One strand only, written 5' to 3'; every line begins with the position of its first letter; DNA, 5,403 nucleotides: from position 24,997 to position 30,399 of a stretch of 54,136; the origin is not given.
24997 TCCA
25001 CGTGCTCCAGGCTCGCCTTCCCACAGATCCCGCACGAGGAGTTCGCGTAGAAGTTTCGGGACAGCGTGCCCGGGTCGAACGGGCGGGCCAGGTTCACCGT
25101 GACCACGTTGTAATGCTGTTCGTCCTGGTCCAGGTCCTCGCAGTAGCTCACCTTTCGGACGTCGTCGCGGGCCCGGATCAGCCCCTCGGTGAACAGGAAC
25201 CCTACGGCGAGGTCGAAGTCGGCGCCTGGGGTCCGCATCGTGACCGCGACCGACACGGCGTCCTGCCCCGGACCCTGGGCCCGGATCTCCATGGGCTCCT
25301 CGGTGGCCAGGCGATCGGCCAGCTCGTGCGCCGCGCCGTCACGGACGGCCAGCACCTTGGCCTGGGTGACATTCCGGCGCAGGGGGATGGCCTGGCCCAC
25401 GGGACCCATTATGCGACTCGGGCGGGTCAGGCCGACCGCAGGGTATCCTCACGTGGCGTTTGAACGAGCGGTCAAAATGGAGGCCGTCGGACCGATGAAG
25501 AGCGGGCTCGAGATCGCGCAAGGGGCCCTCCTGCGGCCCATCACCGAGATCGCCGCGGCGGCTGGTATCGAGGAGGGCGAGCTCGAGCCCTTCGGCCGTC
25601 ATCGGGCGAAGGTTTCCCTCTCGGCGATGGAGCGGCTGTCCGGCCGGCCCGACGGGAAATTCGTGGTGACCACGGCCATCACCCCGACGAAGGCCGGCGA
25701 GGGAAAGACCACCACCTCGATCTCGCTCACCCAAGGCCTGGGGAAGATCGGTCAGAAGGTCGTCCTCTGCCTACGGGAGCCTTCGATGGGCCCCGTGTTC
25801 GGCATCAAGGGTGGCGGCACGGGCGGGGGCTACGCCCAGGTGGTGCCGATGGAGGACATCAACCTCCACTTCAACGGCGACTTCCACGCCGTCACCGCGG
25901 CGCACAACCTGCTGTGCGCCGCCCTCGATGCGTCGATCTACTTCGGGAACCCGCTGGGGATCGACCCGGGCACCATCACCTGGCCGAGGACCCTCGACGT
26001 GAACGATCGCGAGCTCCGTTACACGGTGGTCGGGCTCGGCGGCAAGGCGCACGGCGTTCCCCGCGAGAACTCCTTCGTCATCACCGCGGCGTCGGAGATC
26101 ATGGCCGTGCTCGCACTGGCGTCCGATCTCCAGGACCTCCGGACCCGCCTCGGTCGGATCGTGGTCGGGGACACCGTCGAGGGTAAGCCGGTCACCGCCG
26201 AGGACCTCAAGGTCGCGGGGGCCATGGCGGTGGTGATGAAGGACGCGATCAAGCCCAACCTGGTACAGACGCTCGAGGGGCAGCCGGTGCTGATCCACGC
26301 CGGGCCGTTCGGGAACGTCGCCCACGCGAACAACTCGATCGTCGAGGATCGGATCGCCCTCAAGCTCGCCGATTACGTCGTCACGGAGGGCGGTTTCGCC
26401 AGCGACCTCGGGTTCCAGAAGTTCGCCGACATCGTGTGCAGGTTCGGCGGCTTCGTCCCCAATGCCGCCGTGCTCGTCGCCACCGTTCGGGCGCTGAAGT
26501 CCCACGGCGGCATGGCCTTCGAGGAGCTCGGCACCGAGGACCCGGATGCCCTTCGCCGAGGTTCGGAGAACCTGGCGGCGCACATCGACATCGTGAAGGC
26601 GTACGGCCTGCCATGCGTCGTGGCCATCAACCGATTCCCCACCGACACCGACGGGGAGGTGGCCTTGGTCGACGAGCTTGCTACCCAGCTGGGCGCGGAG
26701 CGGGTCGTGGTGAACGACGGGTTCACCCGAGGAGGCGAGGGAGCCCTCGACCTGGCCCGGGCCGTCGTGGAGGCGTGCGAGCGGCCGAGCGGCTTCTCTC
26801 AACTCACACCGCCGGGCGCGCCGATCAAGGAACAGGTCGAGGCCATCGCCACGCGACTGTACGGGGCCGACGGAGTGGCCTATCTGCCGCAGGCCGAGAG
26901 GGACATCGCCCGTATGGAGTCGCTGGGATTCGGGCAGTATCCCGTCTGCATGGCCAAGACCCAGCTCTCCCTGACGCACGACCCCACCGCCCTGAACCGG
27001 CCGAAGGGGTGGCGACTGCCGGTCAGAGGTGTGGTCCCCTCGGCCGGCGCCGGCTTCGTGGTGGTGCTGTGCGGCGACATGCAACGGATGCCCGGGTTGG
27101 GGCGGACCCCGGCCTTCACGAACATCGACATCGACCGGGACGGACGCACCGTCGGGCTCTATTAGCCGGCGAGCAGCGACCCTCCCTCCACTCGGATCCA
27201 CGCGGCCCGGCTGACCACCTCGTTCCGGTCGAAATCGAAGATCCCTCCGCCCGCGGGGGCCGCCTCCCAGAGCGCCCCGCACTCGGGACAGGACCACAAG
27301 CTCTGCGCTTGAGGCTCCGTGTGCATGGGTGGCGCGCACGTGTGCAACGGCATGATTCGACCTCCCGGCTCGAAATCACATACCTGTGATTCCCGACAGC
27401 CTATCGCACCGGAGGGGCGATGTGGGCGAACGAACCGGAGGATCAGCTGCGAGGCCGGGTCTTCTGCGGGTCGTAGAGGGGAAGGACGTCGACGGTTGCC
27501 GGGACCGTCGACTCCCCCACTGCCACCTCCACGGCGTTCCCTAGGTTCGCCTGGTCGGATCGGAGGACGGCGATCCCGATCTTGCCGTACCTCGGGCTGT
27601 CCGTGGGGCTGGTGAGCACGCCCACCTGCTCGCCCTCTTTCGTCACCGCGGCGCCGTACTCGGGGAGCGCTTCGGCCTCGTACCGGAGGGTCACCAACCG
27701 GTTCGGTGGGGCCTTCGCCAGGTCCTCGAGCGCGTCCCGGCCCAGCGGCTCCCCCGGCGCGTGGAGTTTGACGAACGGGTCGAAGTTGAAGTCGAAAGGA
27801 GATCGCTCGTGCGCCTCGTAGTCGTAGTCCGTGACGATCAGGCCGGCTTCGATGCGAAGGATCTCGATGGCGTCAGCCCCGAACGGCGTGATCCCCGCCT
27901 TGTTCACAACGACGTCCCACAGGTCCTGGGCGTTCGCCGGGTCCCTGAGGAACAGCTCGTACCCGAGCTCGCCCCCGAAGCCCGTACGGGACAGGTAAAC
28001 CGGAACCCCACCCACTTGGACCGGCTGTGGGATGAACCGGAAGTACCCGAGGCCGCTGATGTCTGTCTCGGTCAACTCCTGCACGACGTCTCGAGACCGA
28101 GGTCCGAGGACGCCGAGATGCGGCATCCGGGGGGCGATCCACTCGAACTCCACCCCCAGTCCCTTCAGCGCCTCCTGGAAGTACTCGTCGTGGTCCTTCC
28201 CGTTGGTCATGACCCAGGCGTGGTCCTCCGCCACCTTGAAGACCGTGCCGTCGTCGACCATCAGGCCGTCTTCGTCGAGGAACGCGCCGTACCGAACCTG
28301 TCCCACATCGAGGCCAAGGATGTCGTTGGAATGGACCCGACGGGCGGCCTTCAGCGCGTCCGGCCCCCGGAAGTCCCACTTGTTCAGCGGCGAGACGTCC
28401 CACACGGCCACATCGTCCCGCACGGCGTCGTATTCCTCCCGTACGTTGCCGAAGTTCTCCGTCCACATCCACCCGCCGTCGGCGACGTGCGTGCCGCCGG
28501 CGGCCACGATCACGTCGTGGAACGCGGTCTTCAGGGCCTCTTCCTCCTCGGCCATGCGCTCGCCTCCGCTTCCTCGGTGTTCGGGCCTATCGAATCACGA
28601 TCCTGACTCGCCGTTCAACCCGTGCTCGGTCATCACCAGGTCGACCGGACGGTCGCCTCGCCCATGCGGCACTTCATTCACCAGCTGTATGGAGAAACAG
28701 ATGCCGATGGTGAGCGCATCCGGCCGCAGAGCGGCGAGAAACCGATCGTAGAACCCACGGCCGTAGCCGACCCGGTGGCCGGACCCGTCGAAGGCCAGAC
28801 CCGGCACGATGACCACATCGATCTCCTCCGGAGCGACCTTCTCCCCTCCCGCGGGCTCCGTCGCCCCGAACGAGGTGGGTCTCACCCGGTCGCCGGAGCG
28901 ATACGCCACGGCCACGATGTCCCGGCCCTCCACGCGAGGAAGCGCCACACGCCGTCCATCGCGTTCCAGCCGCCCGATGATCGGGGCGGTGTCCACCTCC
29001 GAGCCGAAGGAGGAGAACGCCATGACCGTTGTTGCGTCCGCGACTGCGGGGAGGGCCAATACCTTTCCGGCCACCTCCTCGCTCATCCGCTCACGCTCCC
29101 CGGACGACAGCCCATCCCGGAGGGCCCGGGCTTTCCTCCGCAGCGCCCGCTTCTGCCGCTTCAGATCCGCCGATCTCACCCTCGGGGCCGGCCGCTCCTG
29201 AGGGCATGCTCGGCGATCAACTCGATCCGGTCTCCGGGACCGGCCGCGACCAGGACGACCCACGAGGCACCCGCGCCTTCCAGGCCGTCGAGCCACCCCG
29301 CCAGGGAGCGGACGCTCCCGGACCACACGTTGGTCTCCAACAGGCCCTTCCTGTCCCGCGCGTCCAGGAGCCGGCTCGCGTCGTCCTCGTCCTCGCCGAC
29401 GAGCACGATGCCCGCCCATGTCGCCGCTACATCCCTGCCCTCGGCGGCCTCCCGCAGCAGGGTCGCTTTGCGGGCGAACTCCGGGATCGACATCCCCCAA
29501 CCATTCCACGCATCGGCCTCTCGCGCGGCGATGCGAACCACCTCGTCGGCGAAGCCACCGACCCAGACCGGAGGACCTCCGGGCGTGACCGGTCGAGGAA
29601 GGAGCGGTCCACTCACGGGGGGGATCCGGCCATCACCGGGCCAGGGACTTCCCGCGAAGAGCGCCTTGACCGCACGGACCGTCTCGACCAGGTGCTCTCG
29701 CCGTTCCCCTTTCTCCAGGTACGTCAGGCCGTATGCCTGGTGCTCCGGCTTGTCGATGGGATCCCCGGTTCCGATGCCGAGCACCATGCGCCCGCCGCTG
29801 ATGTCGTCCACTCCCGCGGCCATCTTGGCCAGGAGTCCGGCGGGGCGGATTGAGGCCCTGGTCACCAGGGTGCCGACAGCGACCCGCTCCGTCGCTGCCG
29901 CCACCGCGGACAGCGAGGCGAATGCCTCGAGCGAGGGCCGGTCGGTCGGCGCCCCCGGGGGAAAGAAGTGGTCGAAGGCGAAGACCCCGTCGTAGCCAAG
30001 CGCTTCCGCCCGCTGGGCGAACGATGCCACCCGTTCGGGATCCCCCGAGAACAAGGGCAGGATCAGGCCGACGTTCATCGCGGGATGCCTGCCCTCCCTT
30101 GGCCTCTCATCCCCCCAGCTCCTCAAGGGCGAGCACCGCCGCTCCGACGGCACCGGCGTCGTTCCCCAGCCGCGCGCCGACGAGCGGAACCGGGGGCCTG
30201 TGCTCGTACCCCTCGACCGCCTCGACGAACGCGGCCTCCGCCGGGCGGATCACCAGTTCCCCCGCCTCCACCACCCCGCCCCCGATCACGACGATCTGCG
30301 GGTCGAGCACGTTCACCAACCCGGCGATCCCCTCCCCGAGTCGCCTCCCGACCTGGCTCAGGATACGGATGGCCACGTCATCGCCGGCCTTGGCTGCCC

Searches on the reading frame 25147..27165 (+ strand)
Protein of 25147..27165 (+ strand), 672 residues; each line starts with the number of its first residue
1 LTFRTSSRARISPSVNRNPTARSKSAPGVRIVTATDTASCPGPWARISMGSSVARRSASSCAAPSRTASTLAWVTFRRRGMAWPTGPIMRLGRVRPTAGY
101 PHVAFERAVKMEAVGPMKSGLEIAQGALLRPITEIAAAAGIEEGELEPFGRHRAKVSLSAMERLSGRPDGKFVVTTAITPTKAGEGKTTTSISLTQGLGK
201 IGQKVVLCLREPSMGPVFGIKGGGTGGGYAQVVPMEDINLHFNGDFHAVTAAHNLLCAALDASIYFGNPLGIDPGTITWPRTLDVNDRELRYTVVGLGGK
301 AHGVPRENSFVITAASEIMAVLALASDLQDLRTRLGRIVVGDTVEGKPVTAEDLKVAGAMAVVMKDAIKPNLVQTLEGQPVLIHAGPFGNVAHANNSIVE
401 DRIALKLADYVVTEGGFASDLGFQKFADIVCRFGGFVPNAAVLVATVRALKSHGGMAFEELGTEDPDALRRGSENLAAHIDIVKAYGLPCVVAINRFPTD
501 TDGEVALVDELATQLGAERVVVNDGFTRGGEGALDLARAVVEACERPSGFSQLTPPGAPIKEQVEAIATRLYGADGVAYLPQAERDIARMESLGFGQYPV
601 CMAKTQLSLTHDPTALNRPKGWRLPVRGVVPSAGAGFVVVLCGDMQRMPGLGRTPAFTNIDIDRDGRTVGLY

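Call 22: search_protein_families(library=pfam, proteins=[window:25147-27165:+], max_evalue=0.00001)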
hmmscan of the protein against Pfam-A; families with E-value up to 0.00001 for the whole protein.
window:25147-27165:+ (672 aa): 1 family
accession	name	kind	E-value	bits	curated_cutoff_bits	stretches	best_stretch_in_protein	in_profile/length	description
PF01268.25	FTHFS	-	2.4e-241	802.3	27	1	119-671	2-555/556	Formate--tetrahydrofolate ligase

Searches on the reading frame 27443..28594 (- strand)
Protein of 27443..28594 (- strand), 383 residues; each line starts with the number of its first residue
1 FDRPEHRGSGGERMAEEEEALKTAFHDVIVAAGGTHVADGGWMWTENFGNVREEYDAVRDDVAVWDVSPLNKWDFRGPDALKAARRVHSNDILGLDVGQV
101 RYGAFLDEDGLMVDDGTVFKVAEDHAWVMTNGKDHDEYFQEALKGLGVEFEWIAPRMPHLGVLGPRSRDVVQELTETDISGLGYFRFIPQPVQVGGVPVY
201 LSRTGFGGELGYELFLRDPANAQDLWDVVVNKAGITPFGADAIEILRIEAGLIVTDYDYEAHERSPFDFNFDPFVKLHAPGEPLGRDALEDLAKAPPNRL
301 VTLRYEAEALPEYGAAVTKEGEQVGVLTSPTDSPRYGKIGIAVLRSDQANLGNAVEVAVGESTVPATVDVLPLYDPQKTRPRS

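Call 22: search_protein_families(library=pfam, proteins=[window:27443-28594:-], max_evalue=0.00001)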
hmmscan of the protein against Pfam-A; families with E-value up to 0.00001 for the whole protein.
window:27443-28594:- (383 aa): 2 families
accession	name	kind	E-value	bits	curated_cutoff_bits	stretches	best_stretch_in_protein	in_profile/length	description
PF01571.26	GCV_T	-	6.7e-51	173.4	25.6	1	26-268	2-249/255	Aminomethyltransferase folate-binding domain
PF08669.17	GCV_T_C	-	8.2e-13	48.5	25.9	1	299-375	2-80/80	Glycine cleavage T-protein C-terminal barrel domain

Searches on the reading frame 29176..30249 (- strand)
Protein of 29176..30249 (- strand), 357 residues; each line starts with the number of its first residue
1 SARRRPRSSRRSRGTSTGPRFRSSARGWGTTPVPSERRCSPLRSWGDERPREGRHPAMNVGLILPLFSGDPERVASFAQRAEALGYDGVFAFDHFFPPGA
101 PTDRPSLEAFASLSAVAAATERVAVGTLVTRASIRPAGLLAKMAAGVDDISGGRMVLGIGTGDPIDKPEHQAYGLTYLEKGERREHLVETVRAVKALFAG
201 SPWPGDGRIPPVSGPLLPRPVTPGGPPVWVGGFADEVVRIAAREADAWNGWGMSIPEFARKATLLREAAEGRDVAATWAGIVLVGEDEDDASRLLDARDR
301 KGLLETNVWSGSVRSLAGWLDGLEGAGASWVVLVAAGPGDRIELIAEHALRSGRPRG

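Call 22: search_protein_families(library=pfam, proteins=[window:29176-30249:-], max_evalue=0.00001)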
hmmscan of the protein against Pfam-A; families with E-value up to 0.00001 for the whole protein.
window:29176-30249:- (357 aa): 1 family
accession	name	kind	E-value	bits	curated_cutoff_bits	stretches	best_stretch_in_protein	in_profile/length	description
PF00296.26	Bac_luciferase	-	4.7e-42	144.9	27.9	1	70-300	21-242/314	Luciferase-like monooxygenase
